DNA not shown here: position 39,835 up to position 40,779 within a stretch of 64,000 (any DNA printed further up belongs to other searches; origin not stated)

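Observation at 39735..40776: AT-rich ~1-kb island between convergent genes: membrane protein translationally coupled to a polyproline peptide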

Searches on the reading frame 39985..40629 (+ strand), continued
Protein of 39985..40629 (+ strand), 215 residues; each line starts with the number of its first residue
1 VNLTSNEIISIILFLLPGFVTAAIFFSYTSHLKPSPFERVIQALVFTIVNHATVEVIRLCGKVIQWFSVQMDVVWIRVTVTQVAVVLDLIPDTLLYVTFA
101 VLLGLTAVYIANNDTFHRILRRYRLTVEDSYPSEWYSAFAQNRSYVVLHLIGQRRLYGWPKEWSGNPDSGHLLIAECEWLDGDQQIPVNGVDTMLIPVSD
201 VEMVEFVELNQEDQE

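Call 32: search_protein_representatives(protein=window:39985-40629:+)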
Query: 215 residues. Proteins with E-value up to 0.001 (for the whole library): 944; up to 1e-10: 533; up to 1e-30: 104. The best 150 are listed.
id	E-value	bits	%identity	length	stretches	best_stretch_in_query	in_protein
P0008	1.5e-65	237.4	55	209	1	13-215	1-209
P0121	1.8e-47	178.3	48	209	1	5-211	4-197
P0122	7.2e-46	173.0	49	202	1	2-211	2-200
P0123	2.7e-45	171.2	56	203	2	87-208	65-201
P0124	3.4e-45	170.8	77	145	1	1-107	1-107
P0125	1.4e-44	168.8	49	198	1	2-207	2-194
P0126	1.5e-43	165.5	47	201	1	1-208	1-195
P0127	2.8e-43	164.6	40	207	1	3-213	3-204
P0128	3.3e-41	157.8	46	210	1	5-212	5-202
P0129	6.0e-41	157.0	53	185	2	94-210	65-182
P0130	2.3e-40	155.0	46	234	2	4-201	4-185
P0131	7.5e-40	153.4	45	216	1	4-208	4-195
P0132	9.3e-40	153.1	44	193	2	94-207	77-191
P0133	1.1e-39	152.9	44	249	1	4-212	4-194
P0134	1.6e-39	152.3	47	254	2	98-211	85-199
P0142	1.9e-37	145.5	40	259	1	5-215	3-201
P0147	1.1e-36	143.0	43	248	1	7-212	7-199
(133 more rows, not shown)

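Call 41: search_protein_families(library=pfam, alignment_id=A2, max_evalue=0.00001)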
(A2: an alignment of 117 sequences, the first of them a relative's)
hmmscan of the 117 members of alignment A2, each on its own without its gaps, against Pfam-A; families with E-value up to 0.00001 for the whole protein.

A. member 1, L012:2602-3306:- (234 aa): 5 families
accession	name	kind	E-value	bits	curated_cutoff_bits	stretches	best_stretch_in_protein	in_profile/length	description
PF00023.36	Ank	-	2.7e-17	62.3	21.1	0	171-202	3-33/33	Ankyrin repeat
PF13637.12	Ank_4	-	2.5e-13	50.3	22.7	0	140-185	1-45/50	Ankyrin repeats (many copies)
PF12796.13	Ank_2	-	8.7e-12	45.9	27.3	1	110-200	5-89/90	Ankyrin repeats (3 copies)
PF13857.12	Ank_5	-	2.8e-11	43.9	27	1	156-211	1-56/56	Ankyrin repeats (many copies)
PF13606.12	Ank_3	-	1.1e-09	38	22.3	0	170-196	2-27/30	Ankyrin repeat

B. families by the number of members that match (of 117 scanned): 133 families (the first 25 are shown)
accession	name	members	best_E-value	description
PF01370.27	Epimerase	9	6.8e-30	NAD dependent epimerase/dehydratase family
PF16363.11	GDP_Man_Dehyd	9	1e-19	GDP-mannose 4,6 dehydratase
PF01073.25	3Beta_HSD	9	1.5e-15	3-beta hydroxysteroid dehydrogenase/isomerase family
PF04321.23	RmlD_sub_bind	9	7e-11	RmlD substrate binding domain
PF02719.21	Polysacc_synt_2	8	9.3e-10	Polysaccharide biosynthesis protein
PF04909.20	Amidohydro_2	7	2.9e-27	Amidohydrolase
PF07993.18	NAD_binding_4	7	1.9e-10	Male sterility protein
PF13378.12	MR_MLE_C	5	4.1e-61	Enolase C-terminal domain-like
PF01979.26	Amidohydro_1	5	4.3e-33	Amidohydrolase family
PF07969.17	Amidohydro_3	5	5.1e-26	Amidohydrolase family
PF02746.21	MR_MLE_N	5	8e-14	Mandelate racemase / muconate lactonizing enzyme, N-terminal domain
PF13460.12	NAD_binding_10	5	1.2e-07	NAD(P)H-binding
PF18135.7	Type_ISP_C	4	1.5e-40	Type ISP C-terminal specificity domain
PF01555.25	N6_N4_Mtase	3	5.7e-37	DNA methylase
PF00474.23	SSF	2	3e-60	Sodium:solute symporter family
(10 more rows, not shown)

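Call 42: search_protein_families(library=padloc, alignment_id=A2, max_evalue=0.00001)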
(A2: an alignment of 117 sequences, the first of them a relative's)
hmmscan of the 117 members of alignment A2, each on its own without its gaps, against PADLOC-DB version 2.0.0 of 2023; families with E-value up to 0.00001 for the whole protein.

A. member 1, L012:2602-3306:- (234 aa): 2 families
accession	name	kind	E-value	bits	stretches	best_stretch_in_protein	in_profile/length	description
PDLC04783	PDC-M72A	-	5.3e-15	53.6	1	77-226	240-386/392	-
PDLC02908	Ankyrin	-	2.3e-08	30.8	1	114-228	748-858/880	-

B. families by the number of members that match (of 117 scanned): 167 families (the first 25 are shown)
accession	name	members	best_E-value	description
PDLC03610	REase_MTase_IIG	4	3.3e-91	Type IIG restriction enzyme-methyltransferase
PDLC04134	mad2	4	1.4e-19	mads_2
PDLC03631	REase_MTase_IIG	3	2.6e-75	Type IIG restriction enzyme-methyltransferase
PDLC03597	REase_MTase_IIG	3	1.7e-36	Type IIG restriction enzyme-methyltransferase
PDLC03621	REase_MTase_IIG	3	1.9e-35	Type IIG restriction enzyme-methyltransferase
PDLC04135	mad3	3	1.7e-30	mads_3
PDLC03051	REase_MTase_I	3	1.7e-28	Type I restriction enzyme-methyltransferase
PDLC03338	MTase_II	3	1.4e-10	Type II methyltransferase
PDLC02529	PglX|PglXI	3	5.3e-09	PglX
PDLC03640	MTase_III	2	1.3e-153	Type III methyltransferase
PDLC03644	MTase_III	2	4.5e-134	Type III methyltransferase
PDLC03634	MTase_III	2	7.8e-91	Type III methyltransferase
PDLC03641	MTase_III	2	3.1e-81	Type III methyltransferase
PDLC03636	MTase_III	2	7.4e-63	Type III methyltransferase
PDLC03635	MTase_III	2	4.6e-55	Type III methyltransferase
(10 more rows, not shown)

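Call 44: search_dna_similar(query=window:39985-40629:+, collection=phages, mode=protein, max_evalue=0.001, max_rows=20)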
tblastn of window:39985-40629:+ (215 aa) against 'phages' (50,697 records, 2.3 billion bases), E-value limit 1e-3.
No match.

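Call 45: search_dna_similar(query=window:39985-40629:+, collection=plasmids, mode=protein, max_evalue=0.001, max_rows=25)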
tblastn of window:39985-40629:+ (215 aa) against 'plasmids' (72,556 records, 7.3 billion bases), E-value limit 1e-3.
Records with a match: 1; places in all: 1; records where one place covers at least 80% of the query: 1.
Best place of each record, by identity: <60% 1.
By first word of the organism name: Paludisphaera 1.
By predicted mobility (MOB-suite, as given by PLSDB): non-mobilizable 1.
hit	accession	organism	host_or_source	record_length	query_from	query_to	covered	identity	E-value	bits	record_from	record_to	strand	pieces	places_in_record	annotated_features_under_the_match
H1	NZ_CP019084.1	Paludisphaera borealis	-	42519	1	212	99%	39.9%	1e-45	168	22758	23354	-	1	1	DUF6338 family protein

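Call 57: get_annotated_region(hit=H1, flank=6000)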
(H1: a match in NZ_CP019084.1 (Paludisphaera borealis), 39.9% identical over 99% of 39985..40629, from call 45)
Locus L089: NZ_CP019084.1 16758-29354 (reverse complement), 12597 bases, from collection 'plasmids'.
description: Paludisphaera borealis strain PX4 plasmid PALBO2, complete sequence
organism: Paludisphaera borealis (NCBI taxid 1387353)
taxonomy: Bacteria; Planctomycetota; Planctomycetia; Isosphaerales; Isosphaeraceae; Paludisphaera; Paludisphaera borealis
host: -; source: -; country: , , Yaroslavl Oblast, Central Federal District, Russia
typing (MOB-suite, as given by PLSDB): non-mobilizable
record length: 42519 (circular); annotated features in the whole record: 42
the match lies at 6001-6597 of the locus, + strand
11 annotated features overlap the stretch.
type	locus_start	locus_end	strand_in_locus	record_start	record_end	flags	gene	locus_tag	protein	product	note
CDS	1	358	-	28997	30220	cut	-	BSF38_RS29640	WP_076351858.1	hypothetical protein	-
CDS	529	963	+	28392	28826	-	umuD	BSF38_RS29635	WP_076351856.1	translesion error-prone DNA polymerase V autoproteolytic subunit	-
CDS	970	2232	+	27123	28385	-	-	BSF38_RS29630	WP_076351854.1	Y-family DNA polymerase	-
CDS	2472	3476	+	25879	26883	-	-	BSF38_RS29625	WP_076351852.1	ATP-binding protein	-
CDS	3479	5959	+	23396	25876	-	-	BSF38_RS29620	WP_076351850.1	S8 family peptidase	-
CDS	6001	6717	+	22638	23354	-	-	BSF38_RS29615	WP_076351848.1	DUF6338 family protein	-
CDS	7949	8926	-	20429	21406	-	-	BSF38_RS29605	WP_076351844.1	tyrosine-type recombinase/integrase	GO:0015074 - DNA integration [Evidence IEA]; GO:0006310 - DNA recombination [Evidence IEA]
CDS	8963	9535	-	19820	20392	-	-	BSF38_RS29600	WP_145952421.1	hypothetical protein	-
CDS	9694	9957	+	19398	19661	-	-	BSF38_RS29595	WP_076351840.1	type II toxin-antitoxin system ParD family antitoxin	GO:0051983 - regulation of chromosome segregation [Evidence IEA]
CDS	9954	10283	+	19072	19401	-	-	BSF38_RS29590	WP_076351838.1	type II toxin-antitoxin system RelE/ParE family toxin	GO:0030541 - plasmid partitioning [Evidence IEA]; GO:0051290 - protein heterotetramerization [Evidence IEA]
CDS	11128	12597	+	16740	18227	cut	-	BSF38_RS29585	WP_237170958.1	hypothetical protein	-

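Call 67: fold_search(model_id=the predicted structure, library=pdb)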
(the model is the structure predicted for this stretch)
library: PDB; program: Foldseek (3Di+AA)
matches with E <= 10: 741; with E <= 0.001: 76
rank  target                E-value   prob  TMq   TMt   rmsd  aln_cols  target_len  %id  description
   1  8h6k_5f               1.1e-04  1.00  0.26  0.74   2.6        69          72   22  Cryo-EM structure of human exon-defined spliceosome in the mature B state. (released 2024-05-01)
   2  4v98_A4               1.2e-04  1.00  0.25  0.71   2.6        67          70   25  The 8S snRNP Assembly Intermediate (released 2014-07-09)
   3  1i4k_I                1.2e-04  1.00  0.29  0.77   2.9        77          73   18  CRYSTAL STRUCTURE OF AN SM-LIKE PROTEIN (AF-SM1) FROM ARCHAEOGLOBUS FULGIDUS AT 2.5A RESOLUTION (released 2001-08-22)
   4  4c92_B                1.2e-04  1.00  0.27  0.52   5.5        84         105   19  Crystal structure of the yeast Lsm1-7 complex (released 2013-10-16)
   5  9l5r_a                1.3e-04  1.00  0.29  0.66   3.7        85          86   15  Cryo-EM structure of the thermophile spliceosome (state ILS) (released 2025-03-12)
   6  1loj_B                1.4e-04  1.00  0.29  0.74   2.6        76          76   18  Crystal structure of a Methanobacterial Sm-like archaeal protein (SmAP1) bound to uridine-5'-monophosphate (UMP) (released 2003-03-25)
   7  1jri_B                1.4e-04  1.00  0.28  0.74   3.0        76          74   18  The Crystal Structure of an Sm-like Archaeal Protein with Two Heptamers in the Asymmetric Unit. (released 2002-02-13)
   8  6v4x_G                1.6e-04  1.00  0.26  0.67   2.3        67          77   24  Cryo-EM structure of an active human histone pre-mRNA 3'-end processing machinery at 3.2 Angstrom resolution (released 2020-02-19)
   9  4f7u_J                1.7e-04  1.00  0.25  0.74   2.5        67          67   25  The 6S snRNP assembly intermediate (released 2013-01-30)
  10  1th7_A                1.8e-04  1.00  0.30  0.75   2.5        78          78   14  Crystal Structure of an Archaeal Sm Protein from Sulfolobus solfataricus (released 2005-06-07)
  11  1jri_H                1.8e-04  1.00  0.27  0.74   2.3        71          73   20  The Crystal Structure of an Sm-like Archaeal Protein with Two Heptamers in the Asymmetric Unit. (released 2002-02-13)
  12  4f7u_F                1.8e-04  1.00  0.29  0.76   2.7        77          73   16  The 6S snRNP assembly intermediate (released 2013-01-30)
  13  1loj_D                1.8e-04  1.00  0.29  0.77   3.6        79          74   16  Crystal structure of a Methanobacterial Sm-like archaeal protein (SmAP1) bound to uridine-5'-monophosphate (UMP) (released 2003-03-25)
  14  7a5p_k                2.0e-04  1.00  0.26  0.73   1.8        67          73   22  Human C Complex Spliceosome - Medium-resolution PERIPHERY (released 2020-10-14)
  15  4f7u_G                2.0e-04  1.00  0.25  0.73   2.6        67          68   25  The 6S snRNP assembly intermediate (released 2013-01-30)
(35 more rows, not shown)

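Call 68: predict_structure(alignment_id=A5)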
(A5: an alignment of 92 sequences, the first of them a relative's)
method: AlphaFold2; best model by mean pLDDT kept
length: 248 residues; sequences in the alignment: 92
mean_pLDDT: 87.3   pTM: 0.69
mean pLDDT of the five models: 87.3, 86.9, 85.3, 84.7, 84.5
residues with pLDDT >= 90: 161; 70-90: 51; 50-70: 29; < 50: 7
segments of 3 or more residues with pLDDT < 50: 217-219, 221-223
pLDDT, mean of each block of 10 residues (from residue 1): 95 97 96 94 98 96 90 92 98 94 94 87 85 96 94 92 94 87 97 78 56 53 55 80 83
secondary structure, 60 per line:
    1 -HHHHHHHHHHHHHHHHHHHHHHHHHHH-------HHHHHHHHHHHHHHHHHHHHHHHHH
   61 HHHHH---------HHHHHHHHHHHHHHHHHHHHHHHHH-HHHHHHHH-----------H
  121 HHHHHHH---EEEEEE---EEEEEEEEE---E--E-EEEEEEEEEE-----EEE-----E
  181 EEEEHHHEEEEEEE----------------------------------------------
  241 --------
elements in order: H2-28 H36-65 H75-99 H101-108 H120-127 E131-136 E140-148 E157-166 E172-174 E180-184 E188-194

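Call 74: list_cluster_members(proteins=[P0001, window:40636-40749:+, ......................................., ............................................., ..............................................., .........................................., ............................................, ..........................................])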
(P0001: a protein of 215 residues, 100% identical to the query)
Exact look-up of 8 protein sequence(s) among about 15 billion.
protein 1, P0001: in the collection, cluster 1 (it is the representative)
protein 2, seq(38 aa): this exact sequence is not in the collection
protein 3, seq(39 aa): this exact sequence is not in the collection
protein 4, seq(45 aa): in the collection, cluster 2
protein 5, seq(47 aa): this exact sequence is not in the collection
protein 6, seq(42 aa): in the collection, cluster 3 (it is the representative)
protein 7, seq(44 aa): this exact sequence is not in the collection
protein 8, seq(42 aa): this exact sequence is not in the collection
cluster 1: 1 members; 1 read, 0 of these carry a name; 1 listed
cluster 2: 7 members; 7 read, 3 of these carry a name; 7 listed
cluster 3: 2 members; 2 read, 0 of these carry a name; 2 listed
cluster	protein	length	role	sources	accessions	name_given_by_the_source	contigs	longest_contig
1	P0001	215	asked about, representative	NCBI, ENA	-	-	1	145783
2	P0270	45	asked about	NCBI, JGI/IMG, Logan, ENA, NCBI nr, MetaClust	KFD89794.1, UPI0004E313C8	hypothetical protein DN32_3494 [Vibrio cholerae] | status=active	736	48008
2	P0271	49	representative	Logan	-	-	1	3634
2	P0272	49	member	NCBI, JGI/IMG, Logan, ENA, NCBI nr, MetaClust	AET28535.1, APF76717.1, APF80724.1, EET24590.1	conserved hypothetical protein [Vibrio cholerae O1 str. 2010EL-1786] | status=active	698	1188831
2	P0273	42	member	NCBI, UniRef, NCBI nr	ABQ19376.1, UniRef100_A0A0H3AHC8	conserved hypothetical protein [Vibrio cholerae O395] | Uncharacterized protein n=3 Tax=Vibrio cholerae TaxID=666 RepID=A0A0H3AHC8_VIBC3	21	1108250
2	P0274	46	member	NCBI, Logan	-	-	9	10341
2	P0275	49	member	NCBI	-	-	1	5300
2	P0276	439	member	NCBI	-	-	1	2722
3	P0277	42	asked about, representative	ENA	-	-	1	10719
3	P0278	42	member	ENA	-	-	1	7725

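Call 75: find_related_loci(query=A1, collection=viral_contigs, flank=6000)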
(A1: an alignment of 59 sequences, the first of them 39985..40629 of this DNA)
Query A1 (215 aa) in viral_contigs; peptide patterns used: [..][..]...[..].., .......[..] (x = any residue, [..] = any of these).
53 stretches matched a pattern; 33 encode a relative of the query (tblastn E <= 1e-3); 33 distinct loci.
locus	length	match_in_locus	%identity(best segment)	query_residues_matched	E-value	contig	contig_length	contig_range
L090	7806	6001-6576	44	1-208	1e-48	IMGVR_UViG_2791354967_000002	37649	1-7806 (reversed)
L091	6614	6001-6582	39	1-208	5e-43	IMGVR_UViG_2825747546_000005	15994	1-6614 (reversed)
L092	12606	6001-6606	36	1-214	7e-43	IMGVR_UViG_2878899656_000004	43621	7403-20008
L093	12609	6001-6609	37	1-215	5e-43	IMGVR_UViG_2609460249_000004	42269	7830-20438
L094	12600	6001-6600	37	1-212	9e-43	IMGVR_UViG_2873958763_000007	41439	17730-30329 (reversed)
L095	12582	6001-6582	39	1-208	1e-42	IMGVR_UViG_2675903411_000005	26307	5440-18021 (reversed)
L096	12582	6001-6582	39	1-208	1e-42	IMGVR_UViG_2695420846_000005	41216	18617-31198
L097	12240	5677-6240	39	6-206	4e-42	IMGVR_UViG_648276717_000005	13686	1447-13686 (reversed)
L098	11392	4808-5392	39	1-208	2e-41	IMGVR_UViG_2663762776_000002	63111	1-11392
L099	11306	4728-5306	37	1-206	4e-41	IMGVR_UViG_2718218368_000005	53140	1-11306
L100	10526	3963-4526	38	6-206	7e-41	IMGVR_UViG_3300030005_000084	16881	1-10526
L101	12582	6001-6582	38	1-208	2e-40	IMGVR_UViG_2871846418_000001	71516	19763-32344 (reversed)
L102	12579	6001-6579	37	1-206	2e-40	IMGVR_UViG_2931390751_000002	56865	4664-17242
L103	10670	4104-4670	38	6-207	8e-40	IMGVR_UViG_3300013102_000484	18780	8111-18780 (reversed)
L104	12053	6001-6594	34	1-212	8e-40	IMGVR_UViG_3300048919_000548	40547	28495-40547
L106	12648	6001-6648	35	1-215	1e-39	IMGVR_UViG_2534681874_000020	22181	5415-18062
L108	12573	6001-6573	38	6-208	2e-39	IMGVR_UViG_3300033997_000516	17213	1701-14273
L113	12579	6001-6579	36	1-206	1e-38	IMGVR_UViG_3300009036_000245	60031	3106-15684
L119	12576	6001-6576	37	1-205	2e-35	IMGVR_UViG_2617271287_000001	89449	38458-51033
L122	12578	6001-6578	43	1-206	1e-31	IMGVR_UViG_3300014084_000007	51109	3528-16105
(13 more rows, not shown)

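Call 79: search_protein_families(library=phrogs, alignment_id=A6, max_evalue=0.00001)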
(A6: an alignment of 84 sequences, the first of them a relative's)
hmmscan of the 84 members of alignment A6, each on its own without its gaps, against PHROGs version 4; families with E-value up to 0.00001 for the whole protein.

A. member 1, L090:4707-5462:+ (252 aa): 1 family
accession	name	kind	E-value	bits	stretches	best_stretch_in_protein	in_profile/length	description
phrog_37565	-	unknown function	5.6e-11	43.4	1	4-46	8-50/291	-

B. families by the number of members that match (of 84 scanned): 117 families (the first 25 are shown)
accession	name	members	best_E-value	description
phrog_5439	-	7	2.8e-45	-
phrog_17382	-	5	5.4e-24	-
phrog_127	-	5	4.2e-15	anti-termination protein Q-like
phrog_116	-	4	4.5e-101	DNA methyltransferase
phrog_5434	-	4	2.6e-59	-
phrog_363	-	3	2.7e-40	DNA methyltransferase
phrog_4093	-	3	1.4e-07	-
phrog_32684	-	2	3.8e-160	-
phrog_23072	-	2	1.5e-114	DNA methyltransferase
phrog_359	-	2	1.4e-113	DNA methyltransferase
phrog_29443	-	2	1.7e-89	-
phrog_15877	-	2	2.2e-87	DNA methyltransferase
phrog_2457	-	2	5.8e-69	-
phrog_10837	-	2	1.4e-68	-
phrog_824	-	2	5.7e-37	-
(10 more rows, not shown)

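Call 80: search_protein_families(library=pfam, alignment_id=A6, max_evalue=0.00001)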
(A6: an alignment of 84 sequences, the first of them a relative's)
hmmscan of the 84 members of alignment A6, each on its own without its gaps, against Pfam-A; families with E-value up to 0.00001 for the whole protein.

A. member 1, L090:4707-5462:+ (252 aa): 0 families

B. families by the number of members that match (of 84 scanned): 23 families
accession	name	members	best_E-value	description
PF00145.23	DNA_methylase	4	2.2e-26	C-5 cytosine-specific DNA methylase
PF05063.20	MT-A70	2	1.3e-22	MT-A70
PF08774.17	VRR_NUC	2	1.7e-11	VRR-NUC domain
PF10124.15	Mu-like_gpT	1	5.3e-126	Mu-like prophage major head subunit gpT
PF10123.14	Mu-like_Pro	1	1.2e-97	Mu-like prophage I protein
PF07105.16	DUF1367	1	2.9e-84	Protein of unknown function (DUF1367)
PF04245.18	NA37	1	3.7e-82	37-kD nucleoid-associated bacterial protein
PF11860.13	Muramidase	1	8.4e-57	N-acetylmuramidase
PF05869.16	Dam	1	4.9e-41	DNA N-6-adenine-methyltransferase (Dam)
PF00589.27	Phage_integrase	1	1.4e-34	Phage integrase family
PF04971.17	Phage_holin_2_1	1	7.3e-29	Bacteriophage P21 holin S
PF01555.25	N6_N4_Mtase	1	2.8e-28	DNA methylase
PF04447.17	dATP-dGTP_PPHyd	1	3.7e-25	dATP/dGTP pyrophosphohydrolase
PF04607.23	RelA_SpoT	1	2.2e-20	Region found in RelA / SpoT proteins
PF02086.21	MethyltransfD12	1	3.5e-19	D12 class N6 adenine-specific DNA methyltransferase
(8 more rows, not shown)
